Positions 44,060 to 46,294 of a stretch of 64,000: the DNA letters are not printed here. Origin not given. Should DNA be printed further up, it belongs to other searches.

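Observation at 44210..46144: NDH-2 with a long low-complexity Ala/Thr linker and a C-terminal membrane anchor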

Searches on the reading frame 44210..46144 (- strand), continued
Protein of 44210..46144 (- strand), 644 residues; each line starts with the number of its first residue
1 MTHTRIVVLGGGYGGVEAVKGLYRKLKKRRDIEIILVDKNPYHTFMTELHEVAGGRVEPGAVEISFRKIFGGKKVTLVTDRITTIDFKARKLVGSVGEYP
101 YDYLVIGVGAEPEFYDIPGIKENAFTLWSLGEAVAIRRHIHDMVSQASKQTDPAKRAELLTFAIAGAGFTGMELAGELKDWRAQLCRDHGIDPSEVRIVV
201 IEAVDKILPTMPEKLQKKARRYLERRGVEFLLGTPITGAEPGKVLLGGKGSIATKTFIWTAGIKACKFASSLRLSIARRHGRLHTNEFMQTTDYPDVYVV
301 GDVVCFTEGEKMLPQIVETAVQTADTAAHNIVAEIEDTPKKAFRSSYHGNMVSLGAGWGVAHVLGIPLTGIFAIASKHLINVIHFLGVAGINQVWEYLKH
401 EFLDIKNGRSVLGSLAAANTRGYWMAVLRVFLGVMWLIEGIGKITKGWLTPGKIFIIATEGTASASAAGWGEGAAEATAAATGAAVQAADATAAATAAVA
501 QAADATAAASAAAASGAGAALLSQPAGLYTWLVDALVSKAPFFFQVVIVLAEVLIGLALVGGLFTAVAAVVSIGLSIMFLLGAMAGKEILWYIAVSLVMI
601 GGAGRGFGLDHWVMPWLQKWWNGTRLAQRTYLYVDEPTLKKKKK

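Call 46: predict_structure(alignment_id=A1)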
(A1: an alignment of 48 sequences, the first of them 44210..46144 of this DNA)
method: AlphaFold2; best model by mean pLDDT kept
length: 644 residues; sequences in the alignment: 48
mean_pLDDT: 78.4   pTM: 0.64
mean pLDDT of the five models: 78.4, 76.4, 74.8, 74.3, 72.1
residues with pLDDT >= 90: 248; 70-90: 231; 50-70: 73; < 50: 92
segments of 3 or more residues with pLDDT < 50: 412-421, 459-518, 602-609, 636-644
pLDDT, mean of each block of 10 residues (from residue 1): 89 93 93 96 88 86 86 91 95 96 93 89 92 95 95 96 93 94 88 94 90 93 95 94 91 96 82 80 92 95 88 85 96 96 86 87 85 82 75 67 55 43 62 79 77 61 34 43 41 40 44 42 67 76 82 82 72 81 72 71 48 58 60 50 37
secondary structure, 60 per line:
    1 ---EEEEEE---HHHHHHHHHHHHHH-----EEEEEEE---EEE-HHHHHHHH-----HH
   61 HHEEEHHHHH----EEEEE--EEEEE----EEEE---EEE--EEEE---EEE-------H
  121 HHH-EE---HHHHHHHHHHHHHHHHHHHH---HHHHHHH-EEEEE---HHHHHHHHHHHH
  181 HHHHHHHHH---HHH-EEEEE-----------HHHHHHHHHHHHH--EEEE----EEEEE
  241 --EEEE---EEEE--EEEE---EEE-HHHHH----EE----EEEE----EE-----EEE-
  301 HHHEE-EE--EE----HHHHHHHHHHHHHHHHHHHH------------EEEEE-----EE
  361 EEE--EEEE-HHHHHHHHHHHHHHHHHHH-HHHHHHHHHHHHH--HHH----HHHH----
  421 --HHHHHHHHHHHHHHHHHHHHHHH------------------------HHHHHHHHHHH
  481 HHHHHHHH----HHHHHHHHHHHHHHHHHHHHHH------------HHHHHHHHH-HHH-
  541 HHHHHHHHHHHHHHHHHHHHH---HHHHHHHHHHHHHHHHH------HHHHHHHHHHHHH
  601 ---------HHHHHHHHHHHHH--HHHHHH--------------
elements in order: E4-9 H13-26 E32-38 E42-44 H46-53 H59-62 E63-65 H66-70 E75-79 E82-86 E91-94 E98-100 E103-106 E110-112 H120-123 H130-149 H153-159 E161-165 H169-189 E197-201 H213-225 E228-231 E236-240 E243-246 E250-253 E256-259 E263-265 H267-271 E282-285 E297-299 H317-336 E349-353 E359-363 E366-369 H371-389 H391-403 H413-416 H423-445 H470-488 H493-514 H527-535 H541-561 H565-581 H588-600 H610-622 H625-630

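Call 67: fold_search(model_id=the predicted structure, library=pdb)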
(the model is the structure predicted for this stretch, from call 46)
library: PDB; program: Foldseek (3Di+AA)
matches with E <= 10: 1342; with E <= 0.001: 593
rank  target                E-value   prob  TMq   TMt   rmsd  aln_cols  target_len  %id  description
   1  9a63_B                5.6e-38  1.00  0.59  0.96   1.5       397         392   32  Integrative model of YJLC-YJLD by crosslinking MS and deep learning (released 2024-09-18)
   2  5kmp_B                5.4e-37  1.00  0.59  0.95   1.5       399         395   31  The structure of G164E variant of type II NADH dehydrogenase from Caldalkalibacillus thermarum (released 2017-01-25)
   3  5kmq_D                1.1e-36  1.00  0.59  0.95   1.7       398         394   31  The structure of I379E variant of type II NADH dehydrogenase from Caldalkalibacillus thermarum (released 2017-01-25)
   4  5kmp_A                1.6e-36  1.00  0.59  0.96   1.5       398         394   31  The structure of G164E variant of type II NADH dehydrogenase from Caldalkalibacillus thermarum (released 2017-01-25)
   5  5kmq_A                2.0e-36  1.00  0.59  0.95   1.5       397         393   31  The structure of I379E variant of type II NADH dehydrogenase from Caldalkalibacillus thermarum (released 2017-01-25)
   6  5kmr_A                2.8e-36  1.00  0.59  0.95   1.6       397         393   32  The structure of type II NADH dehydrogenase from Caldalkalibacillus thermarum complexed with NAD+ at 3.0 angstrom reso (released 2017-01-25)
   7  4nwz_A                8.0e-36  1.00  0.59  0.95   1.6       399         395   31  Structure of bacterial type II NADH dehydrogenase from Caldalkalibacillus thermarum at 2.5A resolution (released 2014-02-19)
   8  5kmr_C                3.4e-35  1.00  0.58  0.95   1.5       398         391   31  The structure of type II NADH dehydrogenase from Caldalkalibacillus thermarum complexed with NAD+ at 3.0 angstrom reso (released 2017-01-25)
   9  4nwz_C                4.2e-35  1.00  0.59  0.95   1.5       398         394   31  Structure of bacterial type II NADH dehydrogenase from Caldalkalibacillus thermarum at 2.5A resolution (released 2014-02-19)
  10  5na1                  1.5e-34  1.00  0.59  0.95   1.7       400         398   31  NADH:quinone oxidoreductase (NDH-II) from Staphylococcus aureus - holoprotein structure - 2.32 A resolution (released 2018-01-10)
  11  5na4                  4.4e-34  1.00  0.59  0.95   1.7       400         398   30  NADH:quinone oxidoreductase (NDH-II) from Staphylococcus aureus - E172S mutant (released 2018-01-10)
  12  5kmq_C                5.9e-34  1.00  0.57  0.95   1.6       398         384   31  The structure of I379E variant of type II NADH dehydrogenase from Caldalkalibacillus thermarum (released 2017-01-25)
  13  4nwz_D                7.2e-31  1.00  0.55  0.94   2.1       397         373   30  Structure of bacterial type II NADH dehydrogenase from Caldalkalibacillus thermarum at 2.5A resolution (released 2014-02-19)
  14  9a5s_A                2.2e-29  1.00  0.51  0.91   2.4       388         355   24  Integrative model of YUTJ-FER by crosslinking MS and deep learning (released 2024-09-18)
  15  9mqz_A                3.6e-29  1.00  0.57  0.81   2.6       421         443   29  Structure of mycobacterial NDH2 (type II NADH:quinone oxidoreductase) with 2-mercapto-quinazolinone inhibitor. (released 2025-01-22)
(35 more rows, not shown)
